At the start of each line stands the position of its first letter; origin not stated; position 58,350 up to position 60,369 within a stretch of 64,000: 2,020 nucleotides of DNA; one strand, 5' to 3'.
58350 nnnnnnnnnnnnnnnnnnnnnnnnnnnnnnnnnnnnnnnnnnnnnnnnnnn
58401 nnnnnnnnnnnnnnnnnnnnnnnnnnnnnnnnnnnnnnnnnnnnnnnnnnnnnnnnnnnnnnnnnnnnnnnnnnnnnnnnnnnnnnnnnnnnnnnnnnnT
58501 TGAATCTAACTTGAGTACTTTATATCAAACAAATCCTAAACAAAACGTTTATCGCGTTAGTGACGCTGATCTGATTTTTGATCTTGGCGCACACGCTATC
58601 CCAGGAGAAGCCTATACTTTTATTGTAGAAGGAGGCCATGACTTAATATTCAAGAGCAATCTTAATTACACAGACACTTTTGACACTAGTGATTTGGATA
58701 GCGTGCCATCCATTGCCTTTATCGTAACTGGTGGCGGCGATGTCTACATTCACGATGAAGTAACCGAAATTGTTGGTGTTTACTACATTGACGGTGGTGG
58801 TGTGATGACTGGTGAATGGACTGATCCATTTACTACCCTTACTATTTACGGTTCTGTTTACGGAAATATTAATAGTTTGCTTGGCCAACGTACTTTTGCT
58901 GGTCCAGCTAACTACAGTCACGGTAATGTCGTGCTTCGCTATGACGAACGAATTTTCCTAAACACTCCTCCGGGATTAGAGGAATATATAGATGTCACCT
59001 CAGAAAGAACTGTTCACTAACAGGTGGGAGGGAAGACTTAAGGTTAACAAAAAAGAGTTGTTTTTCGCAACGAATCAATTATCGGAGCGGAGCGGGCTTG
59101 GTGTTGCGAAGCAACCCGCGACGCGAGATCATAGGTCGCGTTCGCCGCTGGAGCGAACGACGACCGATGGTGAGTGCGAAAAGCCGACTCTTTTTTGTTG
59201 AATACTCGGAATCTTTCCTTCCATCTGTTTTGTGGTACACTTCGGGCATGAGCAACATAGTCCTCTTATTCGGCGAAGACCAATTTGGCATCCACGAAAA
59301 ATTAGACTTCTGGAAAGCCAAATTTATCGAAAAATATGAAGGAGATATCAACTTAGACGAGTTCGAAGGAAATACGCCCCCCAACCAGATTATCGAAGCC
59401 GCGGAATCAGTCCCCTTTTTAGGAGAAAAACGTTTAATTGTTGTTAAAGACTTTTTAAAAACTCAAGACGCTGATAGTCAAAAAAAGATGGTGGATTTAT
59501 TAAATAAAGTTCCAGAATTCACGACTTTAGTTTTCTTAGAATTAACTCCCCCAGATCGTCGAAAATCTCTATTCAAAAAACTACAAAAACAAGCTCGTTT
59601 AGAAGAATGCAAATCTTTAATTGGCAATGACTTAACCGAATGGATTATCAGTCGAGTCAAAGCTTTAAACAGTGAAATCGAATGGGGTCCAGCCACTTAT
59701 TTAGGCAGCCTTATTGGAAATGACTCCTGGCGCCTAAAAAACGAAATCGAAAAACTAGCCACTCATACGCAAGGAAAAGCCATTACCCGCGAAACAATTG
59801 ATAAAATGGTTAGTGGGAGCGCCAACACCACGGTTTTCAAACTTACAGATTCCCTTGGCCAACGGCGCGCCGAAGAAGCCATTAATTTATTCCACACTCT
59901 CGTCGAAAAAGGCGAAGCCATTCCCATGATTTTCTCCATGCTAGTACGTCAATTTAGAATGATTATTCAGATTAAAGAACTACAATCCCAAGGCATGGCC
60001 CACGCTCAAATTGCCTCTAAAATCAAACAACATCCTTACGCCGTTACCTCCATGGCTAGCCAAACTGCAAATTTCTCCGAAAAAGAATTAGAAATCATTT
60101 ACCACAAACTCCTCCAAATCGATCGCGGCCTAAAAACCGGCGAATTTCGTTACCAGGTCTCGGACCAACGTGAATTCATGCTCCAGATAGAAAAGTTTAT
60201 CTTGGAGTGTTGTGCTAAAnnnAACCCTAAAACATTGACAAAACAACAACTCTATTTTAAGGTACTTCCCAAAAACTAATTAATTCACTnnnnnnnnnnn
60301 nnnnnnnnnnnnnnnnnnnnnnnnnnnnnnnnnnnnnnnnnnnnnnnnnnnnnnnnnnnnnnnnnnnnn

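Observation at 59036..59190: GC-rich multi-helix element between the giant gene and holA: candidate novel structured RNA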

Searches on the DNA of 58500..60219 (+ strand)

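Call 4: search_rna_families(source=window, start=58900, end=59350, threshold=evalue, max_evalue=10, show_alignments=3)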
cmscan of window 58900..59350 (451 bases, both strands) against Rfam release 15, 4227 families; matches with E-value up to 10: 1.
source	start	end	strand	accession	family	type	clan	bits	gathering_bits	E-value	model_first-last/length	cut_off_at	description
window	59089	59163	-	RF02827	Scr6106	Gene; sRNA;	-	19.6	52.5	5.1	1-85/85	no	Streptomyces RNA 6106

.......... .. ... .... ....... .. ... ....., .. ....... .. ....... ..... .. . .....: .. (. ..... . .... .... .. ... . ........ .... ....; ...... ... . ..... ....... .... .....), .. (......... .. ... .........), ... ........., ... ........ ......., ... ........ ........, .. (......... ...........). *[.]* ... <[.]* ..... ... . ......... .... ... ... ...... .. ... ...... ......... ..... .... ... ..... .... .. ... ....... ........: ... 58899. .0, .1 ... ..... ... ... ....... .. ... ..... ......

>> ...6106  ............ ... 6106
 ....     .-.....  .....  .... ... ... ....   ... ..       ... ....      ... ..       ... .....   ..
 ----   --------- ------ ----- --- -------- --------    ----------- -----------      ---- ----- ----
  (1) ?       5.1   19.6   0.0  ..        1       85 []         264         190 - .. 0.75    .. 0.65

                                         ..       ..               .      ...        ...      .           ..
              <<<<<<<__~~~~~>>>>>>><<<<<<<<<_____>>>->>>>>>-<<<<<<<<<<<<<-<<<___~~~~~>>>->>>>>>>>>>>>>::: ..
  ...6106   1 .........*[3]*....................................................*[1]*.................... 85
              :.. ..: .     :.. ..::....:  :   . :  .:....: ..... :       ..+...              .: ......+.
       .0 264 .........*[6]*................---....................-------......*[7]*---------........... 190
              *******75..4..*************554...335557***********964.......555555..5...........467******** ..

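Call 54: search_rna_families(source=L031, start=17800, end=18110, threshold=evalue, max_evalue=10, show_alignments=3)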
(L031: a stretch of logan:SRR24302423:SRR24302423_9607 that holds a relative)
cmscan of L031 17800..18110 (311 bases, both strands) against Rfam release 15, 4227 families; matches with E-value up to 10: 0.
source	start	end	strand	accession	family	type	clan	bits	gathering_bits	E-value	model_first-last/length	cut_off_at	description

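Call 55: search_rna_families(source=L001, start=3780, end=4010, threshold=evalue, max_evalue=10, show_alignments=3)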
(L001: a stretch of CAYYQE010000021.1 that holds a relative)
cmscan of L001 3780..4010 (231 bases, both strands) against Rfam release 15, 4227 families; matches with E-value up to 10: 1.
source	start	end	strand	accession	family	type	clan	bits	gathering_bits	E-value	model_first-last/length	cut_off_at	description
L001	3965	4001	-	RF01833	astro_FSE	Cis-reg; frameshift_element;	-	10.7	70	2.6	1-55/55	no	ribosomal frameshift site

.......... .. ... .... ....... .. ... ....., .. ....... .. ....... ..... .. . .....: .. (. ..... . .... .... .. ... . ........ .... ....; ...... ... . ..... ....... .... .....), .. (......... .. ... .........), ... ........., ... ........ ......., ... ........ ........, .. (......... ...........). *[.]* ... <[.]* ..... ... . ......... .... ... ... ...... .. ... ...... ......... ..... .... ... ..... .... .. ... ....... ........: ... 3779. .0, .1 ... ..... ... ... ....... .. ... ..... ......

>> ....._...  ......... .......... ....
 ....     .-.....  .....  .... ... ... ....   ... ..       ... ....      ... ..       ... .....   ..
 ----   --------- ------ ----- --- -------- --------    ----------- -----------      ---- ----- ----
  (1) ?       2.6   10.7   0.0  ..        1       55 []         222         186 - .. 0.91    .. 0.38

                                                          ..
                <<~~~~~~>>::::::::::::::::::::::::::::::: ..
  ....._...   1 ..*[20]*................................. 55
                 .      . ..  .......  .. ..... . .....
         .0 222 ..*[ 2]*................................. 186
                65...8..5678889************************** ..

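Call 63: build_rna_model(alignment_id=A4)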
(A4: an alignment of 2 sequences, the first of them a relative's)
Model R1 built from alignment A4 (2 sequences, 111 columns); structure: RNAalifold consensus.
model positions 111; base pairs 39; branch points 0; effective number of sequences 0.73; information 0.59 bits per position. Calibrated on 0.2 Mb of random sequence (short: E-values are rough).
structure used (alignment columns):
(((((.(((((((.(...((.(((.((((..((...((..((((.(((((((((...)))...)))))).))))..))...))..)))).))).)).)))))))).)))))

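Call 64: search_with_rna_model(model_id=R1, sources=[window, L001, L002, L003, L004, L027, L028, L029, L030, L031, L032, L037, L038, L023], max_evalue=10, show_alignments=6)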
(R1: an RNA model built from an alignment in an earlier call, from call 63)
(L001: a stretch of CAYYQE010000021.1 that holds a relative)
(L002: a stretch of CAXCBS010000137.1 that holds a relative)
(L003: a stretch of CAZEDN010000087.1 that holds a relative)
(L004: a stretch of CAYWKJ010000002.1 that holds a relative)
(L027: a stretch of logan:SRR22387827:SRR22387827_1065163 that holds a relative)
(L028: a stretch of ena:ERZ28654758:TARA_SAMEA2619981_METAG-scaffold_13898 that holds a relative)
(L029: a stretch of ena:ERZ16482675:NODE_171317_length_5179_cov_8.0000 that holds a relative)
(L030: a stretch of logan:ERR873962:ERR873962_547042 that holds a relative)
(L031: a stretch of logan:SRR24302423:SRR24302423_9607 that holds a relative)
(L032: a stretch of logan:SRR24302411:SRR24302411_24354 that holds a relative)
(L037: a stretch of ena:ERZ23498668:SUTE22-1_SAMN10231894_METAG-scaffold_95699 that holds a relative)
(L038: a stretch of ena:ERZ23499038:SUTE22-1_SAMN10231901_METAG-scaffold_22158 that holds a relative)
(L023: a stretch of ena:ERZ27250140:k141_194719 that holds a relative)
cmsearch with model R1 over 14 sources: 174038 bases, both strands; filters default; matches with E-value up to 10: 3.
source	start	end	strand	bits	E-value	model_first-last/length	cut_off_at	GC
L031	17924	18034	+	127.8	1.4e-31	1-111/111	no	0.46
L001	3838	3945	+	118.2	5.5e-29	1-111/111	no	0.54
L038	2077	2184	+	118.2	5.5e-29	1-111/111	no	0.54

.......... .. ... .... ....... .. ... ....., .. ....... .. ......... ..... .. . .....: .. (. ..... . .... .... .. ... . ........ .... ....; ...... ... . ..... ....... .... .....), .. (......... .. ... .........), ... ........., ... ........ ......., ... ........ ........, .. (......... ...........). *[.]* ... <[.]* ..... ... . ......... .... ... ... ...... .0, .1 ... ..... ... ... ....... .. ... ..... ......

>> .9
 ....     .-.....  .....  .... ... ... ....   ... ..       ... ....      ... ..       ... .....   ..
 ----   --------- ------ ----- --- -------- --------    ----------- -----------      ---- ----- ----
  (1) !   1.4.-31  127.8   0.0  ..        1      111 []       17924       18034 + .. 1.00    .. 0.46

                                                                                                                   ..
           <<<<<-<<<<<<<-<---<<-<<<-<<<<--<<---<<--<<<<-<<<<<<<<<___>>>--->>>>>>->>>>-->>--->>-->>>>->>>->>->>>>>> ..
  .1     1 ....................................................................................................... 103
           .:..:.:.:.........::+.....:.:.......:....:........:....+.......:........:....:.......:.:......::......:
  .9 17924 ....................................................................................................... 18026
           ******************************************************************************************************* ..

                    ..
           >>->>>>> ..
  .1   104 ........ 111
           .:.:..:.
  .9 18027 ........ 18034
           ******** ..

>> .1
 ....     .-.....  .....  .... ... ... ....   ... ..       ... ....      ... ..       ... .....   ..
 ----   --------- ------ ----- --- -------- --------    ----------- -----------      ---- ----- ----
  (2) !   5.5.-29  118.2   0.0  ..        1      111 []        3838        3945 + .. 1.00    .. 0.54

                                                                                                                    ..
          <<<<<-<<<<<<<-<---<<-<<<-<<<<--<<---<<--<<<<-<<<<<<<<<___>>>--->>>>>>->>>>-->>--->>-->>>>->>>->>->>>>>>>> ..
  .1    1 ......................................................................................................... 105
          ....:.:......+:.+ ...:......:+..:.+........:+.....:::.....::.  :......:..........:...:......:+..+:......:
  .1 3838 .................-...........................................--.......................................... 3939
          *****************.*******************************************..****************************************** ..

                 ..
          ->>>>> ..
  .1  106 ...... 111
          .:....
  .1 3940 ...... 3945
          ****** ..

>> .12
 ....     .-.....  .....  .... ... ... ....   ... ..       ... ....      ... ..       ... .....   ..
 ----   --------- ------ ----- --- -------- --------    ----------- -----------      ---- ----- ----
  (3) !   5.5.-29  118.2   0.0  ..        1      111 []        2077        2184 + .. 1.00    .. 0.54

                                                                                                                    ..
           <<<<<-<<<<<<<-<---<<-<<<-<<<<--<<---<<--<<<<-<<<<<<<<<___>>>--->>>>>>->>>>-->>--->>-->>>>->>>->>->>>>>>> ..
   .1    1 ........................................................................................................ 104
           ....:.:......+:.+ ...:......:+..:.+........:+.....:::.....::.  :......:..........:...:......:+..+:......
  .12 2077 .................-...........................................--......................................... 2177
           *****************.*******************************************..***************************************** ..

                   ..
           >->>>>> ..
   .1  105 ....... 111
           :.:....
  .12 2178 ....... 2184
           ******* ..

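Call 65: search_with_rna_model(model_id=R1, source=window, start=58500, end=59800, filters=off, max_evalue=10, show_alignments=3)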
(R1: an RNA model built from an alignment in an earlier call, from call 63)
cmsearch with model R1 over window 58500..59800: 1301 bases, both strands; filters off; matches with E-value up to 10: 14.
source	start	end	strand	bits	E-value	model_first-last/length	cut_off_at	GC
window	59299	59325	-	6.1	0.86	1-111/111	no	0.3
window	59134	59165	-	5.2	1.6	1-111/111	no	0.72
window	59085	59126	+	4.6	2.2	39-76/111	no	0.69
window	58872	58896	+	4.4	2.5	1-111/111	no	0.4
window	58820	58857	+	4.2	2.8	1-111/111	no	0.37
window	59136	59179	+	3.9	3.5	1-111/111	no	0.66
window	59575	59618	-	3.8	3.8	1-111/111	no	0.27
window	58960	58989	-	3.6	4.3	1-111/111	no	0.4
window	59087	59119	-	3.4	4.6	1-111/111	no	0.7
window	59459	59533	+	2.7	7.2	1-111/111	no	0.31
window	58815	58830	-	2.6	7.6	1-111/111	no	0.38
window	59345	59375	-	2.6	7.8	1-111/111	no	0.35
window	59426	59455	-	2.4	8.9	1-111/111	no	0.2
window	58872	58915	-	2.3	9.7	1-111/111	no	0.45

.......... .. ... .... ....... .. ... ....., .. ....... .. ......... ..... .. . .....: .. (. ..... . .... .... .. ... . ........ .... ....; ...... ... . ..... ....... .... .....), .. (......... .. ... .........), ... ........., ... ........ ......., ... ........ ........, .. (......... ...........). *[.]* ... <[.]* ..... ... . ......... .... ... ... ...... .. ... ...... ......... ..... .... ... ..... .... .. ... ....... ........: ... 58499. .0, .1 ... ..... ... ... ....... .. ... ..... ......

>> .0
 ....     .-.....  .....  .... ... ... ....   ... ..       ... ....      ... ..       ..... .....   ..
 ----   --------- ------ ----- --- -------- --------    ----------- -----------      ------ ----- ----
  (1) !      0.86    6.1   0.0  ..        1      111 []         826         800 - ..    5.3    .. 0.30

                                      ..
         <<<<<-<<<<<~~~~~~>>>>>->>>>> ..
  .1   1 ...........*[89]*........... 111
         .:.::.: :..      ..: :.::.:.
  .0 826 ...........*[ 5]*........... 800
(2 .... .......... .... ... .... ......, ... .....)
